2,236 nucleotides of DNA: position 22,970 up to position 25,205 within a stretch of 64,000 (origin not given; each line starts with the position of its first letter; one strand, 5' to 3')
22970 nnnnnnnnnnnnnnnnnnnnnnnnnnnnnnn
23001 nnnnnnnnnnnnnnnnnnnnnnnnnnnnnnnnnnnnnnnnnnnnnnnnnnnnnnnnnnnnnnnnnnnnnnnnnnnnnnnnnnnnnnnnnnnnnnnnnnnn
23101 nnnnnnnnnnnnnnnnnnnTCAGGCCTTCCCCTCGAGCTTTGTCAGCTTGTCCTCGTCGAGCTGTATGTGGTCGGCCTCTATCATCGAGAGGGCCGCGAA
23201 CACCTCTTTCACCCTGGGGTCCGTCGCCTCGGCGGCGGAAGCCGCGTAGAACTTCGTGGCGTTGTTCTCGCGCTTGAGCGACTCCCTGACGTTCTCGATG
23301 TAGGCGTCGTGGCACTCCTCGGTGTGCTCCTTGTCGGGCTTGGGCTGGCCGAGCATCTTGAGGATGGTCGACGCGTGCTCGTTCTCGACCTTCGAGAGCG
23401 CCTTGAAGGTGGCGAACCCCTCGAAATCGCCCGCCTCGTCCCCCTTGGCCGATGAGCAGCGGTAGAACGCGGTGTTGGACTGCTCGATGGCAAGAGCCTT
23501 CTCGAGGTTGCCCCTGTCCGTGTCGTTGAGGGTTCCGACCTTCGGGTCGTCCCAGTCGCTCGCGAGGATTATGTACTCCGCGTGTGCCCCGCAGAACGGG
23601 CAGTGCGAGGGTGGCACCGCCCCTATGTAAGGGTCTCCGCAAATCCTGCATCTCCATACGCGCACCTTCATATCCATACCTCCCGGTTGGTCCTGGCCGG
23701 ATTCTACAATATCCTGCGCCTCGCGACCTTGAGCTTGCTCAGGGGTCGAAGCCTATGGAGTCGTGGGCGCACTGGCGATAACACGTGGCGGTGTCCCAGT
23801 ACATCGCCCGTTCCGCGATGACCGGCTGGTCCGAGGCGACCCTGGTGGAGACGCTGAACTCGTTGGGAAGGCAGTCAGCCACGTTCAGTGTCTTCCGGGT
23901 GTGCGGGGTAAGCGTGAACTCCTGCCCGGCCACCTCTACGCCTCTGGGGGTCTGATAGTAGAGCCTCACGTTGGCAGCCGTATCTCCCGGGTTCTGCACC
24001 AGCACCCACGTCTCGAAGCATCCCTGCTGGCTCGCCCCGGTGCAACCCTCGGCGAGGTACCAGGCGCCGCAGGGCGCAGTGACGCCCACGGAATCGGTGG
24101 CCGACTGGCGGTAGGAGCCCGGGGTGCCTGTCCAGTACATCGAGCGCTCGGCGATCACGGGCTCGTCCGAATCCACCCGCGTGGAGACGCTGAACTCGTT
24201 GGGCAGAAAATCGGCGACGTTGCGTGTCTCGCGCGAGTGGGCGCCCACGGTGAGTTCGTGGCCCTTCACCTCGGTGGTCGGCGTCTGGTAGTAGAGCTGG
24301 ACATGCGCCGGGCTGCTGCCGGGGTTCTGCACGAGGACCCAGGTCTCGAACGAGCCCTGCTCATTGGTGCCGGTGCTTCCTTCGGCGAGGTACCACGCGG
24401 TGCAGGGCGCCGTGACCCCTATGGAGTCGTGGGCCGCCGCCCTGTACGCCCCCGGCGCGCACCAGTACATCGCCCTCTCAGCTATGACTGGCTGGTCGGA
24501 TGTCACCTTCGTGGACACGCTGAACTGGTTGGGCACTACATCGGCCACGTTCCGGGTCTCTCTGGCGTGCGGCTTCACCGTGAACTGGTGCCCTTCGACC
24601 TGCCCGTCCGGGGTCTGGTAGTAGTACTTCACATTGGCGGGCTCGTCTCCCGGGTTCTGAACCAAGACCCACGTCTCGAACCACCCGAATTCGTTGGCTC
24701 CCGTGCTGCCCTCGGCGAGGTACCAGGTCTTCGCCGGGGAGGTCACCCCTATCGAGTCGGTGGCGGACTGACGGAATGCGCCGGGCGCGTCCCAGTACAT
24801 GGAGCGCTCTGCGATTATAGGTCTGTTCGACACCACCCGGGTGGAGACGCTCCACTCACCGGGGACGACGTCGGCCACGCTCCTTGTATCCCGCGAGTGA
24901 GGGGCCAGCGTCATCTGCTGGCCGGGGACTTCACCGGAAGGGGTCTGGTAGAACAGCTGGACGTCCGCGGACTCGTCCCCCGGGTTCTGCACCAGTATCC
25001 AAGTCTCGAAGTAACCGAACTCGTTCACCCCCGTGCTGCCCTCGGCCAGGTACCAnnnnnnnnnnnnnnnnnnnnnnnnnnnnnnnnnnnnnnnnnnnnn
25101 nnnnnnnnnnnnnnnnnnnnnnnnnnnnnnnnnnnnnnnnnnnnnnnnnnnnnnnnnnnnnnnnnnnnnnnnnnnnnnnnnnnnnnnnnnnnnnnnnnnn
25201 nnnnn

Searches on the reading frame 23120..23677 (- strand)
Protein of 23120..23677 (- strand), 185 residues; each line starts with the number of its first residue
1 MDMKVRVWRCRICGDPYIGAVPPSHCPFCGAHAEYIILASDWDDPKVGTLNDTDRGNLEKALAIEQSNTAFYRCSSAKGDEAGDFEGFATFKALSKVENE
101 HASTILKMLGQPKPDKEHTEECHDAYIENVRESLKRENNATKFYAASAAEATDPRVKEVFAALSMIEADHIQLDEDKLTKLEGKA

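Call 23: search_protein_families(library=pfam, proteins=[window:23120-23677:-])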
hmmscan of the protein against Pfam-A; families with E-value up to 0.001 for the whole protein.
window:23120-23677:- (185 aa): 3 families
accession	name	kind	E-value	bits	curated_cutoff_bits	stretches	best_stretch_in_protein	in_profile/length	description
PF02915.23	Rubrerythrin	-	8.5e-10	39.6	22.8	1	57-170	2-129/137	Rubrerythrin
PF21349.2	RUBY_RBDX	-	6e-07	29.2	26.5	1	8-35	1-28/30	Rubrerythrin, rubredoxin-like domain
PF13668.12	Ferritin_2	-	0.00056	20.5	24.7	1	54-170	2-128/138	Ferritin-like domain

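Call 54: find_encoding_contigs(protein=window:23120-23677:-, flank=1000, max_places=3)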
Protein window:23120-23677:- (185 aa): no gene with exactly this product is on record in the collection.

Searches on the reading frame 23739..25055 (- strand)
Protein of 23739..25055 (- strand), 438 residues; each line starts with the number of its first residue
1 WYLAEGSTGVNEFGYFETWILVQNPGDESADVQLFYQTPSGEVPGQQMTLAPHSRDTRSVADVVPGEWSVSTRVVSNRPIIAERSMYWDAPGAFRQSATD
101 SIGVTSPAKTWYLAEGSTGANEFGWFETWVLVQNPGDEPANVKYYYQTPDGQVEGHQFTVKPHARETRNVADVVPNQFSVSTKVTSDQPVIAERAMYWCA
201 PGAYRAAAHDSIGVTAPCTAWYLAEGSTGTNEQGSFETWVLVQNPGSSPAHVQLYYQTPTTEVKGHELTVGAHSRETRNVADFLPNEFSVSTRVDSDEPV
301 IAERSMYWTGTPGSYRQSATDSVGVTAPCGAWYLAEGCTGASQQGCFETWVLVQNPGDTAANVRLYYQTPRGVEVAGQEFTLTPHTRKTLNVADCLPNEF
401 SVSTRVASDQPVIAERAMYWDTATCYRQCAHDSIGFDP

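Call 47: find_homologous_proteins(query=window:23739-25055:-)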
Query window:23739-25055:- (438 aa): 1964 proteins with E <= 0.001 among 7700 candidates; the best 120 are listed.
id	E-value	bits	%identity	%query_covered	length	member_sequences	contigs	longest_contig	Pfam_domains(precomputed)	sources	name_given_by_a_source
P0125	2.7e-240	816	82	100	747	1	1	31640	PF18986.6,PF24053.2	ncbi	-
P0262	1.4e-188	646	58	100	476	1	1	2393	PF18986.6,PF24053.2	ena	-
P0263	1.4e-173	596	50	100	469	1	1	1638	PF18986.6,PF07732.22,PF00082.28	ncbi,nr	ncbi:MAG: S8 family serine peptidase, partial [Actinobacteria bacterium]|nr:S8 family serine peptida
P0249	1.6e-173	596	51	100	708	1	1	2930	PF18986.6,PF14870.13,PF24053.2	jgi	-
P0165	2.9e-172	592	60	96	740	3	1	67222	PF24053.2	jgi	-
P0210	1.2e-156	540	52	96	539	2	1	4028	PF18986.6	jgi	jgi:hypothetical protein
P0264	6.9e-156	538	55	99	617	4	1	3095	PF01833.31,PF18986.6,PF24053.2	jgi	jgi:hypothetical protein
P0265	4.4e-154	532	52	96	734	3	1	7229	PF19344.5,PF18986.6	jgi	-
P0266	1.2e-148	514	56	100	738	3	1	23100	PF18986.6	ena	-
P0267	2.2e-147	510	56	99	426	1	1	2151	PF25444.1,PF18986.6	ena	-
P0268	7.3e-146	505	49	96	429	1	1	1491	PF18986.6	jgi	jgi:hypothetical protein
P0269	1.6e-142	494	54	100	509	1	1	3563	PF18986.6,PF24053.2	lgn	-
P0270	2.9e-142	493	50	96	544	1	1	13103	PF18986.6,PF24053.2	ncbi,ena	-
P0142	3.3e-141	490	54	100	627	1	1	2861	PF01833.31,PF18986.6,PF07100.17,PF24053.2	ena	-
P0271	5.1e-141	489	55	99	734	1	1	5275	PF13517.13,PF18986.6,PF24053.2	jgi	jgi:hypothetical protein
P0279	4.8e-133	463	46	96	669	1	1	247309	PF24645.2,PF18986.6,PF01520.24,PF24156.3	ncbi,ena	-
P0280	1.5e-132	461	44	96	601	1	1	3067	PF01551.30,PF18986.6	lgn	-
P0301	3.7e-117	410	52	96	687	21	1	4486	PF13354.13,PF18986.6,PF00144.30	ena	-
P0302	5.6e-117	410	46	96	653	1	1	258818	PF18986.6,PF01520.24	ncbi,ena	-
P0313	2.0e-113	398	48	96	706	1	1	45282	PF24827.2,PF17033.10,PF18986.6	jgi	jgi:hypothetical protein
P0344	5.0e-103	364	43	98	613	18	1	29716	PF01551.30,PF18986.6,PF24156.3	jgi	jgi:hypothetical protein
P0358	6.2e-100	353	46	100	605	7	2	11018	PF00924.25,PF01551.30,PF14545.14,PF18986.6,PF07100.17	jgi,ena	jgi:murein DD-endopeptidase MepM/ murein hydrolase activator NlpD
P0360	4.7e-99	351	47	96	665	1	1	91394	PF15547.12,PF18986.6,PF01520.24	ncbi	-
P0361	5.6e-99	350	38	96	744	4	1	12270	PF08486.16,PF18986.6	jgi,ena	-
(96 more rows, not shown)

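Call 48: search_protein_families(library=pfam, proteins=[P0279, P0302, P0360, P0280, P0344, P0358, P0361, P0301, P0313, P0265], max_evalue=0.00001)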
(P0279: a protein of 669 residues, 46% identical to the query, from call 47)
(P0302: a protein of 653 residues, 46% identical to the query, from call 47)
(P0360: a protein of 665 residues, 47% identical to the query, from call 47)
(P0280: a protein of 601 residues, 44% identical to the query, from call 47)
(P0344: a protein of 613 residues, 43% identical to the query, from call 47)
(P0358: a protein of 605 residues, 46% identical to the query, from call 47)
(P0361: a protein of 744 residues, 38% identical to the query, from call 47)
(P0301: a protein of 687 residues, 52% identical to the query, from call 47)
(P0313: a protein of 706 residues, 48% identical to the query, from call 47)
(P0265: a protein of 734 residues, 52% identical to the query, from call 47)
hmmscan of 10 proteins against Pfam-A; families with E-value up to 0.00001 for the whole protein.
P0279 (669 aa): 2 families
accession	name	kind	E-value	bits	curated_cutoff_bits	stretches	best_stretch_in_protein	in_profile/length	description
PF18986.5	DUF5719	-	1.3e-26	94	26.2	0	161-242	47-132/319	Family of unknown function (DUF5719)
PF01520.23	Amidase_3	-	9.5e-13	49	27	1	461-610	1-123/174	N-acetylmuramoyl-L-alanine amidase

P0302 (653 aa): 2 families
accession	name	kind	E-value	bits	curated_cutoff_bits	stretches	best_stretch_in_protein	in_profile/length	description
PF18986.5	DUF5719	-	1.8e-30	106.6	26.2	2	351-417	48-117/319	Family of unknown function (DUF5719)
PF01520.23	Amidase_3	-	5.4e-13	49.8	27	1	445-554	1-92/174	N-acetylmuramoyl-L-alanine amidase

P0360 (665 aa): 3 families
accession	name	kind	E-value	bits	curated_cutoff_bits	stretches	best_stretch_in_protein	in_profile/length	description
PF18986.5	DUF5719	-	8.7e-26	91.2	26.2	0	60-125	48-116/319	Family of unknown function (DUF5719)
PF01520.23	Amidase_3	-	1e-13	52.1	27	1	457-569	1-92/174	N-acetylmuramoyl-L-alanine amidase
PF15547.11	C1ORF64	-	6.4e-10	39.8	27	0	169-241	38-103/137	Steroid receptor-associated and regulated protein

P0280 (601 aa): 2 families
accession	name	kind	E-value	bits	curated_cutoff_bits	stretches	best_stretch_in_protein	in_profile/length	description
PF18986.5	DUF5719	-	1.2e-19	71.1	26.2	2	135-324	40-238/319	Family of unknown function (DUF5719)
PF01551.29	Peptidase_M23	-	1.1e-10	42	28.7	1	483-574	2-90/96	Peptidase family M23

P0344 (613 aa): 2 families
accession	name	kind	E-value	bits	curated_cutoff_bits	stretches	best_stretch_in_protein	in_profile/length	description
PF18986.5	DUF5719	-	1.7e-19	70.6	26.2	1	162-340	53-240/319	Family of unknown function (DUF5719)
PF01551.29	Peptidase_M23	-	5e-11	43.1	28.7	1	495-585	2-89/96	Peptidase family M23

P0358 (605 aa): 3 families
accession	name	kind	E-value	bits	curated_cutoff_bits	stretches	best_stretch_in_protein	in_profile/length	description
PF18986.5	DUF5719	-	1.8e-27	96.7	26.2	1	150-230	48-132/319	Family of unknown function (DUF5719)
PF01551.29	Peptidase_M23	-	1.6e-12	47.9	28.7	1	487-577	2-91/96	Peptidase family M23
PF07100.16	ASRT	-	1.8e-10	41.3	25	0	167-220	28-81/119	Anabaena sensory rhodopsin transducer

P0361 (744 aa): 2 families
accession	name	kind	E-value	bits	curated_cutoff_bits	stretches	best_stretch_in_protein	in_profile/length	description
PF18986.5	DUF5719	-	3.5e-15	56.4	26.2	0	512-570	48-109/319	Family of unknown function (DUF5719)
PF08486.15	SpoIID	-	2.4e-10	41.3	23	1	107-195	7-97/97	Stage II sporulation protein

P0301 (687 aa): 3 families
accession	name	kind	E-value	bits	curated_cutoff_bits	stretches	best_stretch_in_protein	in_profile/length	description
PF13354.11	Beta-lactamase2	-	4.2e-29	101.9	22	1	481-660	2-214/214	Beta-lactamase enzyme family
PF18986.5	DUF5719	-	4.3e-21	75.8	26.2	2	63-259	49-251/319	Family of unknown function (DUF5719)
PF00144.29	Beta-lactamase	-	8.6e-07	28.9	27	0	497-532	47-82/329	Beta-lactamase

P0313 (706 aa): 3 families
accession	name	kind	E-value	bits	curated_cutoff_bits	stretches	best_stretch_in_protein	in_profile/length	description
PF18986.5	DUF5719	-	1.3e-24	87.4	26.2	2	384-462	48-129/319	Family of unknown function (DUF5719)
PF24827.1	AstE_AspA_cat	-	1.5e-13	51.1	25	1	506-597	3-105/192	Succinylglutamate desuccinylase/Aspartoacylase catalytic domain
PF17033.10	Peptidase_M99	-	1.3e-10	41.7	27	1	505-605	36-140/267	Carboxypeptidase controlling helical cell shape catalytic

P0265 (734 aa): 1 family
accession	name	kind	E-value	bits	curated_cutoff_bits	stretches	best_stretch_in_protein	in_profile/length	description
PF18986.5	DUF5719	-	2.3e-21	76.7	26.2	2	347-521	58-239/319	Family of unknown function (DUF5719)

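Call 59: predict_structure(alignment_id=A5)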
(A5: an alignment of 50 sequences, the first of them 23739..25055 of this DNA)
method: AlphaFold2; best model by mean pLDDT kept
length: 438 residues; sequences in the alignment: 50
mean_pLDDT: 97.2   pTM: 0.93
mean pLDDT of the five models: 97.2, 96.9, 96.9, 96.7, 96.6
residues with pLDDT >= 90: 430; 70-90: 8; 50-70: 0; < 50: 0
segments of 3 or more residues with pLDDT < 50: none
pLDDT, mean of each block of 10 residues (from residue 1): 97 97 97 96 97 97 97 98 98 96 96 98 97 97 98 98 96 98 99 98 96 97 98 97 98 99 98 98 98 99 98 94 97 97 97 98 97 94 98 97 98 98 96 93
secondary structure, 60 per line:
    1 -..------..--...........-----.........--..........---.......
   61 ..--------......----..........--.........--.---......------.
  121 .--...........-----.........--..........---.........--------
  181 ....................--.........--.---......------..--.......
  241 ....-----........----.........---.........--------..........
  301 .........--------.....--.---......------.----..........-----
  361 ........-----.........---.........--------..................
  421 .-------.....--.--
elements in order: E14-24 E30-38 E41-50 E54-59 E71-76 E81-90 E93-101 E108-113 E124-134 E140-148 E151-160 E164-169 E181-200 E203-211 E218-223 E234-244 E250-257 E262-270 E274-279 E291-309 E318-322 E329-334 E346-355 E361-368 E374-382 E386-391 E403-421 E429-433

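Call 66: list_cluster_members(proteins=[P0279, P0302, P0360, P0358, P0301, P0361])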
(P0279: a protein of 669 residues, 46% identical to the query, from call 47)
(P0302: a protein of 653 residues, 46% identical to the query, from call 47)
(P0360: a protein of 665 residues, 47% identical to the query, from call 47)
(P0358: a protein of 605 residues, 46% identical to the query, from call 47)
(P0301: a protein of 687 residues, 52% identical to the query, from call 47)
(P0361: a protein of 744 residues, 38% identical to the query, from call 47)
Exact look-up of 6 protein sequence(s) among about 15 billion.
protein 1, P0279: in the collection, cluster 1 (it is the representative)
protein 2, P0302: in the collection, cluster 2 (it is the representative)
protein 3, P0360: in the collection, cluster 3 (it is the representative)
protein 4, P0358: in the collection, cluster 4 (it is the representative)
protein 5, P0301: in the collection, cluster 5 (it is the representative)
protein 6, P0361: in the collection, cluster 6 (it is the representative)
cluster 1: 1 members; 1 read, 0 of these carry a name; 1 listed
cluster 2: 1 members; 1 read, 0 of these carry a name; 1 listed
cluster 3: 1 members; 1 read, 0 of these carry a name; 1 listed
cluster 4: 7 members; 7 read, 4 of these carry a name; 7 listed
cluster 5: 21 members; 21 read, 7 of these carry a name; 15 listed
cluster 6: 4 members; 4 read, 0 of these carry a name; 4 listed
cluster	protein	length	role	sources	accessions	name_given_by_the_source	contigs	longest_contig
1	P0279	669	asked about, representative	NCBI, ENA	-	-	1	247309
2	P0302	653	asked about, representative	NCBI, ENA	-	-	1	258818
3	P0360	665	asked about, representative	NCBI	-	-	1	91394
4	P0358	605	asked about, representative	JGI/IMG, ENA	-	murein DD-endopeptidase MepM/ murein hydrolase activator NlpD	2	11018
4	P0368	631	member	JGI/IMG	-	murein DD-endopeptidase MepM/ murein hydrolase activator NlpD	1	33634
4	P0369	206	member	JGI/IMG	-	murein DD-endopeptidase MepM/ murein hydrolase activator NlpD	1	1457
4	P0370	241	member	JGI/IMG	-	murein DD-endopeptidase MepM/ murein hydrolase activator NlpD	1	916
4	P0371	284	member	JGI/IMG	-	-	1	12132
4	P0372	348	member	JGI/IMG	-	-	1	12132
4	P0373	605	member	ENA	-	-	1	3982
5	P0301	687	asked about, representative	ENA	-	-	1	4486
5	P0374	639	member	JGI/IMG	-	hypothetical protein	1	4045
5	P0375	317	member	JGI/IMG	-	beta-lactamase class A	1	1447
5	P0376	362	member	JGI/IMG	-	hypothetical protein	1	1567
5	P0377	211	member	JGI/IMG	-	beta-lactamase class A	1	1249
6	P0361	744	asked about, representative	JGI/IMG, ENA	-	-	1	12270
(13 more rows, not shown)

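Call 67: find_encoding_contigs(protein=P0279, flank=4000, max_places=2)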
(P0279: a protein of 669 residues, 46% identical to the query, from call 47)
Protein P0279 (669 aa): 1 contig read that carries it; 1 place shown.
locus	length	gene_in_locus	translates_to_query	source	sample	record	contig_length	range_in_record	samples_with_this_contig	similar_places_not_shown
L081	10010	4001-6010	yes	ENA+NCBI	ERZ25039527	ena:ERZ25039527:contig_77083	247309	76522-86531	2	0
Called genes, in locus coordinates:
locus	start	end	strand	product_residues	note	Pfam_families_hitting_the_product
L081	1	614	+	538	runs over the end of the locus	PF14361:RsbRD_N, PF07730:HisKA_3, PF02518:HATPase_c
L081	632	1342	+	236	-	PF00072:Response_reg, PF00196:GerE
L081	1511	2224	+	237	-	PF00692:dUTPase, PF22769:DCD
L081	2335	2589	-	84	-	PF01863:YgjP-like, PF08325:WLM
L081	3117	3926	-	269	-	PF00149:Metallophos, PF12850:Metallophos_2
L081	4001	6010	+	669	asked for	PF18986:DUF5719 (weak), PF24156:DUF7407 (faint), PF24645:DUF7639 (faint), PF18986:DUF5719 (weak), PF01520:Amidase_3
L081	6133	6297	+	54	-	-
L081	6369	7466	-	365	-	PF00437:T2SSE, PF13604:AAA_30 (weak)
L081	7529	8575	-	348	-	PF00850:Hist_deacetyl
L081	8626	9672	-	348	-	PF24568:CC_PcsB, PF00877:NLPC_P60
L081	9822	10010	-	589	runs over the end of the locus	PF01590:GAF, PF13185:GAF_2, PF13492:GAF_3, PF07228:SpoIIE, PF13581:HATPase_c_2, PF02518:HATPase_c (weak)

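Call 68: find_encoding_contigs(protein=P0360, flank=4000, max_places=2)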
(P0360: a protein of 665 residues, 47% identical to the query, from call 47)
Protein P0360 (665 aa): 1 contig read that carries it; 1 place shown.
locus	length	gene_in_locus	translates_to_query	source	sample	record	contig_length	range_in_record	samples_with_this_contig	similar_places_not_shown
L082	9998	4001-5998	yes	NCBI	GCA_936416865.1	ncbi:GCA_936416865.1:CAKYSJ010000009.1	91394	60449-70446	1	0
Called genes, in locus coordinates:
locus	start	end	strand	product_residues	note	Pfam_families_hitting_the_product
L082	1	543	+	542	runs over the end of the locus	PF14361:RsbRD_N, PF25906:PucR-like_N (weak), PF01590:GAF (weak), PF07730:HisKA_3, PF02518:HATPase_c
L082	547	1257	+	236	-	PF00072:Response_reg, PF00196:GerE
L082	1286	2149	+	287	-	PF00692:dUTPase, PF22769:DCD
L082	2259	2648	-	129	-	PF01863:YgjP-like, PF08325:WLM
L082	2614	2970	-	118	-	PF01863:YgjP-like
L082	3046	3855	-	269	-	PF00149:Metallophos, PF12850:Metallophos_2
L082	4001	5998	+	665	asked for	PF15547:C1ORF64 (faint), PF18986:DUF5719 (faint), PF01520:Amidase_3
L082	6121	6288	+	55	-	-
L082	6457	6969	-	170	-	PF00437:T2SSE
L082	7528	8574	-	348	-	PF00850:Hist_deacetyl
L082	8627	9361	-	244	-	PF00877:NLPC_P60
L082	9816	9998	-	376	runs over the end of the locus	PF07228:SpoIIE, PF13581:HATPase_c_2, PF02518:HATPase_c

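Call 72: find_related_loci(query=A5, collection=viral_contigs, flank=6000)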
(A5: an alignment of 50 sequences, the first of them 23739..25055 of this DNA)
Query A5 (438 aa) in viral_contigs; peptide patterns used: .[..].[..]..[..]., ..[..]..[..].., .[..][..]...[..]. (x = any residue, [..] = any of these).
22 stretches matched a pattern; 1 encode a relative of the query (tblastn E <= 1e-3); 1 distinct loci.
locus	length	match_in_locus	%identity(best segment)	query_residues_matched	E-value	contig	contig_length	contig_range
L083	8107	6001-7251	39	1-436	4e-74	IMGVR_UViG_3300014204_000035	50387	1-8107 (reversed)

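Call 74: search_protein_families(library=pfam, proteins=[L083:5878-7266:+, L083:7268-7915:+, L083:3230-4537:-, L083:2193-3242:-, L083:346-2196:-, L083:4563-4991:-], max_evalue=0.001)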
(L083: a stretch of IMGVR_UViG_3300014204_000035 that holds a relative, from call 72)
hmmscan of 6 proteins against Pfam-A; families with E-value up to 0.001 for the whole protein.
L083:5878-7266:+ (462 aa): 1 family
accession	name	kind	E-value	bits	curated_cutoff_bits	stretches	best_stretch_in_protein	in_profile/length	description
PF18986.5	DUF5719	-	1.5e-14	54.3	26.2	0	356-439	48-132/319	Family of unknown function (DUF5719)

L083:7268-7915:+ (215 aa): 0 families

L083:3230-4537:- (435 aa): 1 family
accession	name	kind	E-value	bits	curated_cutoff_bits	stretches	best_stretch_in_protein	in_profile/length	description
PF18897.5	Gp3-like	-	4.2e-22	79.4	23.6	1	23-257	1-178/191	Recombination directionality factor-like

L083:2193-3242:- (349 aa): 1 family
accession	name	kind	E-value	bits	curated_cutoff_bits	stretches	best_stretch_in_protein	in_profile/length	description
PF12705.13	PDDEXK_1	-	1.3e-19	71.6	22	1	7-223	3-247/247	PD-(D/E)XK nuclease superfamily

L083:346-2196:- (616 aa): 5 families
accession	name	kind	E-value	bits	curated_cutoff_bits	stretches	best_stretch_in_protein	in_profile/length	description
PF13476.12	AAA_23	-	3e-11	44.8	27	1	5-83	1-84/201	AAA domain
PF13175.12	AAA_15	-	1.2e-07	32.2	32.1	1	1-50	1-50/374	AAA ATPase domain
PF13514.12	AAA_27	-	3.2e-07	30.6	22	1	1-56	1-59/206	AAA domain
PF13555.12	AAA_29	-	3.6e-06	27.1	27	1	4-54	2-54/61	P-loop containing region of AAA domain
PF02463.25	SMC_N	-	2.5e-05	24.2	40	1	3-78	2-79/220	RecF/RecN/SMC N terminal domain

L083:4563-4991:- (142 aa): 0 families
